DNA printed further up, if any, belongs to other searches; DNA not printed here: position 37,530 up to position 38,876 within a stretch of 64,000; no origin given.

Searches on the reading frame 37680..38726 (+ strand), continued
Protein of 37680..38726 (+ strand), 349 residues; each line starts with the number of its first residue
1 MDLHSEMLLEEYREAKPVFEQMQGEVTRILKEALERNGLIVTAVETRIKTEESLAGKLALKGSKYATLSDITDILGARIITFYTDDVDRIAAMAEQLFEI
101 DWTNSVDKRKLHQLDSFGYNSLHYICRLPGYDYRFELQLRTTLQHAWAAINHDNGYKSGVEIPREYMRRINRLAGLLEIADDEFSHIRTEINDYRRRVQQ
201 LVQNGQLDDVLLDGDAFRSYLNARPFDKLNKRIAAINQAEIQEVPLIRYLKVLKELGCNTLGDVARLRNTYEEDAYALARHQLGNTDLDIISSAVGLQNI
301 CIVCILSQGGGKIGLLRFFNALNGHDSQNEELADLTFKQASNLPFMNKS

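Call 26: find_homologous_proteins(query=A1, max_evalue=1e-10)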
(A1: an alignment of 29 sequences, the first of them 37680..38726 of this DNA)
Query A1 (29 sequences) (349 aa, profile of the alignment): 7960 proteins with E <= 1e-10 among 8000 candidates; the best 120 are listed.
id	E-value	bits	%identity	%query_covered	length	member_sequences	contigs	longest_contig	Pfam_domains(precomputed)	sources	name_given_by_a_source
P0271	4.0e-127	442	-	-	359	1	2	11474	PF04607.24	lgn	-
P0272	1.3e-126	441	-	-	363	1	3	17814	PF04607.24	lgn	-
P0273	1.8e-126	440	-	-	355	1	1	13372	PF04607.24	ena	-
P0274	2.5e-125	437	-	-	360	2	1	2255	PF04607.24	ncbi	-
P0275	4.8e-125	436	-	-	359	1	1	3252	PF04607.24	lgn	-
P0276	5.2e-125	435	-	-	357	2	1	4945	PF04607.24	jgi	jgi:ppGpp synthetase/RelA/SpoT-type nucleotidyltranferase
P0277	1.4e-124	434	-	-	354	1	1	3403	PF04607.24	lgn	-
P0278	3.6e-123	429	-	-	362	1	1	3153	PF04607.24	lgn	-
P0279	3.8e-123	429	-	-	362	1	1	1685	PF04607.24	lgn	-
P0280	5.1e-123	429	-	-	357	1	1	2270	PF04607.24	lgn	-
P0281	7.1e-123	428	74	100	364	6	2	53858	PF04607.24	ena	-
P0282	1.7e-122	427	-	-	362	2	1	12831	PF04607.24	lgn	-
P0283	1.7e-122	427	-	-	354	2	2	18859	PF04607.24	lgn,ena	-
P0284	1.9e-122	427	-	-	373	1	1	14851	PF04607.24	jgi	jgi:ppGpp synthetase/RelA/SpoT-type nucleotidyltranferase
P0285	2.0e-122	427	-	-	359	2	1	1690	PF04607.24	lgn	-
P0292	7.8e-122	425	-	-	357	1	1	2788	PF04607.24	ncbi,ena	-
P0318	4.9e-120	419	-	-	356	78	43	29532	PF04607.24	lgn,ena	-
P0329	1.1e-119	418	-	-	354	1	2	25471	PF04607.24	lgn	-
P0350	2.0e-119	417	-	-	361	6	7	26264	PF04607.24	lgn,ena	-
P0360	3.7e-119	416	70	100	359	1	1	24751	PF04607.24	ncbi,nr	ncbi:MAG: (p)ppGpp synthetase [Bacteroidetes bacterium]|nr:(p)ppGpp synthetase [Bacteroidota bacteri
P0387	1.8e-118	414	-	-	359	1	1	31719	PF04607.24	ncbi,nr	ncbi:MAG: hypothetical protein II401_06320 [Bacteroidales bacterium]|nr:hypothetical protein [Bacter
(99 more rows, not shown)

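Call 28: find_encoding_contigs(protein=P0272, flank=6000, max_places=2)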
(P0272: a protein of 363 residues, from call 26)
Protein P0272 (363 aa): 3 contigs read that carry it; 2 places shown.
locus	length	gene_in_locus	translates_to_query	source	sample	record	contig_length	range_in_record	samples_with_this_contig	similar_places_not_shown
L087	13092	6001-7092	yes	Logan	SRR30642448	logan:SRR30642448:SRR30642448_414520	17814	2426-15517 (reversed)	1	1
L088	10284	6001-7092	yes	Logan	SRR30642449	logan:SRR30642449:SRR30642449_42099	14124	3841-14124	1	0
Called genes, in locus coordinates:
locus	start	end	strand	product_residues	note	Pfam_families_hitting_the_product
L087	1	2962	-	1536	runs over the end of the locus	PF20148:DUF6531, PF05593:RHS_repeat (weak), PF25023:TEN_YD-shell, PF05593:RHS_repeat, PF25023:TEN_YD-shell, PF05593:RHS_repeat (weak), PF12106:Colicin_E5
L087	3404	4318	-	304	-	PF00892:EamA, PF03151:TPT (weak), PF00892:EamA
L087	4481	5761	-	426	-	PF00082:Peptidase_S8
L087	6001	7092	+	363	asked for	PF04607:RelA_SpoT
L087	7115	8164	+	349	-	PF02558:ApbA, PF08546:ApbA_C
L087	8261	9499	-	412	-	PF13527:Acetyltransf_9, PF17668:Acetyltransf_17, PF13530:SCP2_2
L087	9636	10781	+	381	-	PF03845:Spore_permease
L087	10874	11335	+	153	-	PF01381:HTH_3 (weak)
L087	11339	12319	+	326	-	-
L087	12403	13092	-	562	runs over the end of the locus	PF12729:4HB_MCP_1, PF00672:HAMP, PF00015:MCPsignal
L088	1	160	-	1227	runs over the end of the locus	PF25199:nSTAND_NTPase5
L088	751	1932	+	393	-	PF13424:TPR_12 (faint)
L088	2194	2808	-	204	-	PF15600:Imm64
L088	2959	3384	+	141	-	-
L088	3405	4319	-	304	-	PF00892:EamA, PF03151:TPT (weak), PF00892:EamA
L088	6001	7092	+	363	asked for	PF04607:RelA_SpoT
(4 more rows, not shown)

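Call 29: find_encoding_contigs(protein=P0284, flank=6000, max_places=2)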
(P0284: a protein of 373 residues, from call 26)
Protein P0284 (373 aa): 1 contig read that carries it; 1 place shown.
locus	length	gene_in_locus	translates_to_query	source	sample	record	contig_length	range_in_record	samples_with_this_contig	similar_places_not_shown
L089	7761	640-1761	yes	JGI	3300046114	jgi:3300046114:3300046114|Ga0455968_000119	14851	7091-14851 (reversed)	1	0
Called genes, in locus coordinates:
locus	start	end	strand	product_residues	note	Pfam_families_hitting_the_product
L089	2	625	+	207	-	?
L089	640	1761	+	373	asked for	PF04607:RelA_SpoT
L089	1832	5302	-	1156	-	PF02811:PHP, PF07733:DNA_pol3_alpha, PF17657:DNA_pol3_finger, PF14579:HHH_6, PF01336:tRNA_anti-codon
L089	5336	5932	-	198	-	PF01066:CDP-OH_P_transf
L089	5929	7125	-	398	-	PF14559:TPR_19 (faint)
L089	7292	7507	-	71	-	PF17209:Hfq, PF21979:Hfq_1 (weak)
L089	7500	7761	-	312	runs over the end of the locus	PF01745:IPT (weak), PF01715:IPPT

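Call 30: find_encoding_contigs(protein=P0318, flank=6000, max_places=2)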
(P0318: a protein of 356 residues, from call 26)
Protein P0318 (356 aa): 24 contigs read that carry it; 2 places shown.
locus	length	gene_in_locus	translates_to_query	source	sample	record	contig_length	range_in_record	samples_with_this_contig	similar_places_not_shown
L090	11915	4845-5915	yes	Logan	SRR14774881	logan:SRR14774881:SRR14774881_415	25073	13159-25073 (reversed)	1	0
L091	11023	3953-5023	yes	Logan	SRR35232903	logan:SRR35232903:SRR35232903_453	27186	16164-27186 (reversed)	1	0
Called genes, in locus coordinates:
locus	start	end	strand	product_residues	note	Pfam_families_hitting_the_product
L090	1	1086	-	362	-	?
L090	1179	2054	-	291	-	-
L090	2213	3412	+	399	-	PF00291:PALP, PF01842:ACT (faint), PF13291:ACT_4 (faint)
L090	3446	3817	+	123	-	PF01042:Ribonuc_L-PSP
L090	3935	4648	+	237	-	-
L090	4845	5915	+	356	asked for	PF04607:RelA_SpoT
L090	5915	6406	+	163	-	PF13328:HD_4, PF01966:HD (faint)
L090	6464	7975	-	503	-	PF13347:MFS_2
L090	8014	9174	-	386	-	PF00753:Lactamase_B, PF19583:ODP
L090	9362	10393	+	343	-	PF01063:Aminotran_4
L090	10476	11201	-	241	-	PF17774:YlmH_RBD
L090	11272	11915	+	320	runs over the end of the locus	PF00710:Asparaginase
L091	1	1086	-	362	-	?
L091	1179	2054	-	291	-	-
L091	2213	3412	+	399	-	PF00291:PALP, PF01842:ACT (weak), PF13291:ACT_4 (weak)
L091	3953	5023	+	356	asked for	PF04607:RelA_SpoT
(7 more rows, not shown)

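Call 31: find_encoding_contigs(protein=P0283, flank=6000, max_places=2)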
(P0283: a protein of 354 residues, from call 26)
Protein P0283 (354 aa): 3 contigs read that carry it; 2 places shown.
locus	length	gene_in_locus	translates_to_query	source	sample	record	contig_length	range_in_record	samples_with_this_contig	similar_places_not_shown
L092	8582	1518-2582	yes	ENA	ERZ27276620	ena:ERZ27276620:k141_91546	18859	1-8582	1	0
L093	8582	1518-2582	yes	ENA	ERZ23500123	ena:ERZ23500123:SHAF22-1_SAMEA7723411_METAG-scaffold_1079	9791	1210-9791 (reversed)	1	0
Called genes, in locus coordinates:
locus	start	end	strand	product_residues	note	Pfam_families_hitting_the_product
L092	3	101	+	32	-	?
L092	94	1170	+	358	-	PF02463:SMC_N (weak), PF00005:ABC_tran, PF13304:AAA_21 (faint)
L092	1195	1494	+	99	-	PF01740:STAS, PF13466:STAS_2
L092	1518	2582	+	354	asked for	PF04607:RelA_SpoT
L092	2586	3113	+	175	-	PF13328:HD_4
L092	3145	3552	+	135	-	PF13581:HATPase_c_2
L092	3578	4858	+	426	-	PF07969:Amidohydro_3 (faint), PF01979:Amidohydro_1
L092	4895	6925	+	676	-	PF12822:ECF_trnsprt, PF07228:SpoIIE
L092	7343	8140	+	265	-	PF02311:AraC_binding (weak), PF07883:Cupin_2 (weak), PF12833:HTH_18, PF00165:HTH_AraC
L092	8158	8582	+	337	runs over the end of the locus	PF02826:2-Hacid_dh_C, PF03446:NAD_binding_2 (faint)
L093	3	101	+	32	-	?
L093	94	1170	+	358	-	PF02463:SMC_N (weak), PF00005:ABC_tran, PF13304:AAA_21 (faint)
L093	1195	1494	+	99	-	PF01740:STAS, PF13466:STAS_2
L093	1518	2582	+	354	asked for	PF04607:RelA_SpoT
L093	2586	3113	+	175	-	PF13328:HD_4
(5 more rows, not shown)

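Call 33: find_related_loci(query=A2, collection=metagenome_contigs, flank=8000)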
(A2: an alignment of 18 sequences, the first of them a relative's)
Query A2 (359 aa) in metagenome_contigs; peptide patterns used: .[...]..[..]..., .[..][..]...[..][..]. (x = any residue, [..] = any of these).
600 stretches matched a pattern (row limit reached: there are more); 427 encode a relative of the query (tblastn E <= 1e-3); the best 80 are kept; 80 distinct loci.
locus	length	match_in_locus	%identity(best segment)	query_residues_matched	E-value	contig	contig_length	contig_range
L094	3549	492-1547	62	1-352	5e-156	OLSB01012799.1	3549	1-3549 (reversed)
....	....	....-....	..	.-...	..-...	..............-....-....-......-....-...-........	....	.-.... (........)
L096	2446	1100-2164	61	1-355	2e-159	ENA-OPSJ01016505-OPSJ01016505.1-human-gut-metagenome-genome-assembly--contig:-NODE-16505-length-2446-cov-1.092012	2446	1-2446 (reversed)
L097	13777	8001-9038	61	1-346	5e-144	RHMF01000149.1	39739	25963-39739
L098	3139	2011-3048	59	1-346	2e-143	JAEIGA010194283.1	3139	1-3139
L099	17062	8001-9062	55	1-354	2e-136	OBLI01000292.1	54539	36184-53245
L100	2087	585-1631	54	1-349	2e-133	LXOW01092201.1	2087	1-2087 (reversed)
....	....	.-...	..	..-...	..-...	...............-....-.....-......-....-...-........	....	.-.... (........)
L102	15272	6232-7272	52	1-347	8e-122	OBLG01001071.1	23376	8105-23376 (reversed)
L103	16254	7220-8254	52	1-345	1e-118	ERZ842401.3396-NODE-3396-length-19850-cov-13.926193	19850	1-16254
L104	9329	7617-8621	53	1-334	5e-117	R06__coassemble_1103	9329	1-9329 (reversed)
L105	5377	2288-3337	48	1-350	4e-117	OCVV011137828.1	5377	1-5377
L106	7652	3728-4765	47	1-346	8e-109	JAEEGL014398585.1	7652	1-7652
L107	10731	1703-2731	47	4-346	2e-103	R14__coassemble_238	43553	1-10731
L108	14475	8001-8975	49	22-346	1e-101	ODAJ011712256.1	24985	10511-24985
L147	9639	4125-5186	39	1-352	3e-81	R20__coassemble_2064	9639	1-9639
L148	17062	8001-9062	39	1-352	9e-81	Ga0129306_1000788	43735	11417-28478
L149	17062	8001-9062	39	1-352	8e-81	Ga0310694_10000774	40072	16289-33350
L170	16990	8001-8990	39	8-347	1e-74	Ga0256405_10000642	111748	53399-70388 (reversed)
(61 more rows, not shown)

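Call 37: search_solved_structures(query=A1, max_evalue=1)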
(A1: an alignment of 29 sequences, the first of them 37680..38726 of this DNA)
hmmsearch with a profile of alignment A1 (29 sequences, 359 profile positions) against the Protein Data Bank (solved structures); distinct sequences matched with E-value up to 1: 59.
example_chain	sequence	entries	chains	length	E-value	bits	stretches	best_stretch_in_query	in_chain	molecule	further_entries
2be3_A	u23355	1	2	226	1.3e-24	90.2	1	39-204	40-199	GTP pyrophosphokinase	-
6fgk_A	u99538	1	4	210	7.4e-23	84.5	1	6-202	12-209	GTP pyrophosphokinase YwaC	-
5f2v_V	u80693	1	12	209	9.2e-23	84.2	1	39-214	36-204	GTP pyrophosphokinase YjbM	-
5ded_D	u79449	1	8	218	1.1e-22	83.9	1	39-214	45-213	GTP pyrophosphokinase YjbM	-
3l9d_A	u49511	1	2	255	1.2e-22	83.8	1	40-204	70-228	Putative GTP pyrophosphokinase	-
5dec_A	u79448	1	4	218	1.2e-22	83.8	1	39-214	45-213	GTP pyrophosphokinase YjbM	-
6ewz_A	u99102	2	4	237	1.3e-20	77.1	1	35-173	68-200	GTP pyrophosphokinase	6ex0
6fgj_A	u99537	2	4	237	1.7e-20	76.8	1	35-173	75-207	GTP pyrophosphokinase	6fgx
9erv_A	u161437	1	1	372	5.8e-06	28.9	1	33-211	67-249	RelA/SpoT family protein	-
7ztb_A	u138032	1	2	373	5.9e-06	28.9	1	33-211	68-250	RelA/SpoT family protein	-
9s6k_B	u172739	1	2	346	0.0013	21.2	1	21-126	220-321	GTP pyrophosphokinase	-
3pr4_A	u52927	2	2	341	0.0046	19.4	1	189-280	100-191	DNA polymerase IV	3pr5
3v6k_A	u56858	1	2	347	0.0095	18.4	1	189-280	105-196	DNA polymerase IV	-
2imw_P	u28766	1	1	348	0.0095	18.4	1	190-280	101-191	DNA polymerase IV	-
3pvx_A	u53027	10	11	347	0.0095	18.4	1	189-280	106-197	DNA polymerase IV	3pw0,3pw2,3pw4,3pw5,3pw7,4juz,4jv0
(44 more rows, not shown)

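Call 49: search_protein_families(library=pfam, proteins=[L148:9086-10519:+, L147:5348-6805:+, L099:9074-10897:+, L170:4253-5230:+, L170:9036-10547:+, L170:3621-4250:+], max_evalue=0.001)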
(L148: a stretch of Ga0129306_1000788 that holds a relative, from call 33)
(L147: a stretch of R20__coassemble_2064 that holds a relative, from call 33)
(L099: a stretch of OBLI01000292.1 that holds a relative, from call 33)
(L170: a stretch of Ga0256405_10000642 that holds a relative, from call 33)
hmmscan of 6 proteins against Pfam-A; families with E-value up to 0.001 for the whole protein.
L148:9086-10519:+ (478 aa): 4 families
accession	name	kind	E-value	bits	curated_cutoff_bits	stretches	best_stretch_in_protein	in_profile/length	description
PF13328.12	HD_4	-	1.2e-18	67.7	27.2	1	13-133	1-129/156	HD domain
PF01636.29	APH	-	2.1e-08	34.6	23.2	1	220-406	22-220/239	Phosphotransferase enzyme family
PF09949.15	APP1_cat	-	0.00081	19.8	27.1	0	229-355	6-127/154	Phosphatidate phosphatase APP1, catalytic domain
PF01966.28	HD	-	0.00092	19.9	22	0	33-128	1-116/116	HD domain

L147:5348-6805:+ (486 aa): 3 families
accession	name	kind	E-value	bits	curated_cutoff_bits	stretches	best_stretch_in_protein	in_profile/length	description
PF13328.12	HD_4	-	1.6e-18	67.4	27.2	1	13-132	1-128/156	HD domain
PF01636.29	APH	-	1.1e-12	48.7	23.2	1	209-406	9-220/239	Phosphotransferase enzyme family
PF01966.28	HD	-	4.9e-06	27.3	22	1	33-127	1-115/116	HD domain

L099:9074-10897:+ (608 aa): 4 families
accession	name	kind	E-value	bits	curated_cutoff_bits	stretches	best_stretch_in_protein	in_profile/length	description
PF01979.26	Amidohydro_1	-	3.3e-41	142.1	25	1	236-571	2-322/345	Amidohydrolase family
PF13328.12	HD_4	-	2.5e-13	50.5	27.2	1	10-131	1-138/156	HD domain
PF01966.28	HD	-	1.1e-05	26.1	22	1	29-116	1-115/116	HD domain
PF07969.17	Amidohydro_3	-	6.1e-05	23.1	29.7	0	228-258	2-32/472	Amidohydrolase family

L170:4253-5230:+ (326 aa): 2 families
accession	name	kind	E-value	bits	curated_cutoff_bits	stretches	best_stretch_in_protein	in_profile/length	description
PF09084.16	NMT1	-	8.2e-27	94.9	20.5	1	46-252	2-216/216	NMT1/THI5 like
PF13379.11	NMT1_2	-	0.00011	22.5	24.7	0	49-128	19-102/252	NMT1-like family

L170:9036-10547:+ (504 aa): 4 families
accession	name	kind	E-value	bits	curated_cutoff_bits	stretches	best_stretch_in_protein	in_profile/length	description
PF03600.22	CitMHS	-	9.6e-70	235.8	31.9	2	25-386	2-276/336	Citrate transporter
PF00939.25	Na_sulph_symp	-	2.9e-19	69.9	27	2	333-495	296-463/472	Sodium:sulfate symporter transmembrane region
PF06808.19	DctM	-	4.1e-08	32.9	23.8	1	358-455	273-369/413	Tripartite ATP-independent periplasmic transporter, DctM component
PF02080.26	TrkA_C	-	0.00067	20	27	0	225-292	2-68/71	TrkA-C domain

L170:3621-4250:+ (210 aa): 2 families
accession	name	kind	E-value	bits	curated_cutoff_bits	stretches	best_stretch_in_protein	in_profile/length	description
PF13328.12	HD_4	-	2.8e-23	82.8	27.2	1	33-168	1-147/156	HD domain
PF01966.28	HD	-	0.00014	22.6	22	1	54-152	2-116/116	HD domain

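Call 53: predict_structure(alignment_id=A3)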
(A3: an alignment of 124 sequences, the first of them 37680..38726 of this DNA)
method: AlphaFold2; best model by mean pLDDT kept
length: 349 residues; sequences in the alignment: 124
mean_pLDDT: 89.8   pTM: 0.70
mean pLDDT of the five models: 89.8, 89.5, 89.3, 89.2, 88.3
residues with pLDDT >= 90: 228; 70-90: 104; 50-70: 14; < 50: 3
segments of 3 or more residues with pLDDT < 50: 115-117
pLDDT, mean of each block of 10 residues (from residue 1): 88 95 97 95 95 89 87 94 90 94 85 55 92 94 86 70 79 80 89 89 91 92 94 94 95 96 97 96 88 96 96 96 93 95 82
secondary structure, 60 per line:
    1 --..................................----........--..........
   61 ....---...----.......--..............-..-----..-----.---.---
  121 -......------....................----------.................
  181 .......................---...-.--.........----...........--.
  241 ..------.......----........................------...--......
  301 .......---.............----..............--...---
elements in order: H3-36 E41-48 H51-64 E75-81 H84-97 E122-127 E134-141 H142-153 H164-203 H214-222 H227-237 E240-242 H249-255 H261-283 E290-292 H295-307 H311-323 H328-341

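Call 55: fold_search(model_id=the predicted structure, library=pdb)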
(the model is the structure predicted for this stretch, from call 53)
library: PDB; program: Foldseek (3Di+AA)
matches with E <= 10: 340; with E <= 0.001: 60
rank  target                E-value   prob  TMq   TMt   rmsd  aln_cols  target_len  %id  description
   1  5ded_A                3.8e-09  1.00  0.45  0.77   3.6       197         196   25  Crystal structure of the small alarmone synthethase 1 from Bacillus subtilis bound to its product pppGpp (released 2015-10-28)
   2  5dec_A                5.0e-09  1.00  0.46  0.81   2.6       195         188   24  Crystal structure of the small alarmone synthetase 1 from Bacillus subtilis (released 2015-10-28)
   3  5dec_B                7.4e-09  1.00  0.45  0.78   2.9       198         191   23  Crystal structure of the small alarmone synthetase 1 from Bacillus subtilis (released 2015-10-28)
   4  5dec_D                7.4e-09  1.00  0.44  0.77   2.8       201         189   22  Crystal structure of the small alarmone synthetase 1 from Bacillus subtilis (released 2015-10-28)
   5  2be3_A                7.8e-09  1.00  0.43  0.70   4.4       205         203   27  Structure of a GTP Pyrophosphokinase Family Protein from Streptococcus pneumoniae (released 2005-12-06)
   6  5ded_E                1.4e-08  1.00  0.42  0.72   4.0       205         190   23  Crystal structure of the small alarmone synthethase 1 from Bacillus subtilis bound to its product pppGpp (released 2015-10-28)
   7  5ded_G                1.5e-08  1.00  0.43  0.75   4.2       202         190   26  Crystal structure of the small alarmone synthethase 1 from Bacillus subtilis bound to its product pppGpp (released 2015-10-28)
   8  5ded_H                1.7e-08  1.00  0.45  0.75   4.0       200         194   25  Crystal structure of the small alarmone synthethase 1 from Bacillus subtilis bound to its product pppGpp (released 2015-10-28)
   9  6fgk_D                1.9e-08  1.00  0.46  0.83   2.6       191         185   22  Crystal structure of the small alarmone synthethase 2 from Bacillus subtilis (released 2018-02-07)
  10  3l9d_B                2.2e-08  1.00  0.42  0.72   3.6       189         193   27  The Crystal Structure of smu.1046c from Streptococcus mutans UA159 (released 2011-01-12)
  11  3l9d_A                2.5e-08  1.00  0.42  0.68   4.5       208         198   25  The Crystal Structure of smu.1046c from Streptococcus mutans UA159 (released 2011-01-12)
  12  5ded_B                2.7e-08  1.00  0.43  0.74   4.2       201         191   25  Crystal structure of the small alarmone synthethase 1 from Bacillus subtilis bound to its product pppGpp (released 2015-10-28)
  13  6fgk_A                2.8e-08  1.00  0.45  0.82   2.7       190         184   24  Crystal structure of the small alarmone synthethase 2 from Bacillus subtilis (released 2018-02-07)
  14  5ded_C                2.9e-08  1.00  0.46  0.79   2.9       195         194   25  Crystal structure of the small alarmone synthethase 1 from Bacillus subtilis bound to its product pppGpp (released 2015-10-28)
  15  6fgj_A                3.1e-08  1.00  0.44  0.75   3.3       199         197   24  Crystal structure of the small alarmone synthethase 2 from Staphylococcus aureus (released 2018-02-07)
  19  6fgk_B                6.0e-08  1.00  0.45  0.81   2.8       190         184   24  Crystal structure of the small alarmone synthethase 2 from Bacillus subtilis (released 2018-02-07)
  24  6fgk_C                1.3e-07  1.00  0.41  0.74   4.1       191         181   23  Crystal structure of the small alarmone synthethase 2 from Bacillus subtilis (released 2018-02-07)
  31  5dec_C                2.4e-07  1.00  0.42  0.75   3.6       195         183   22  Crystal structure of the small alarmone synthetase 1 from Bacillus subtilis (released 2015-10-28)
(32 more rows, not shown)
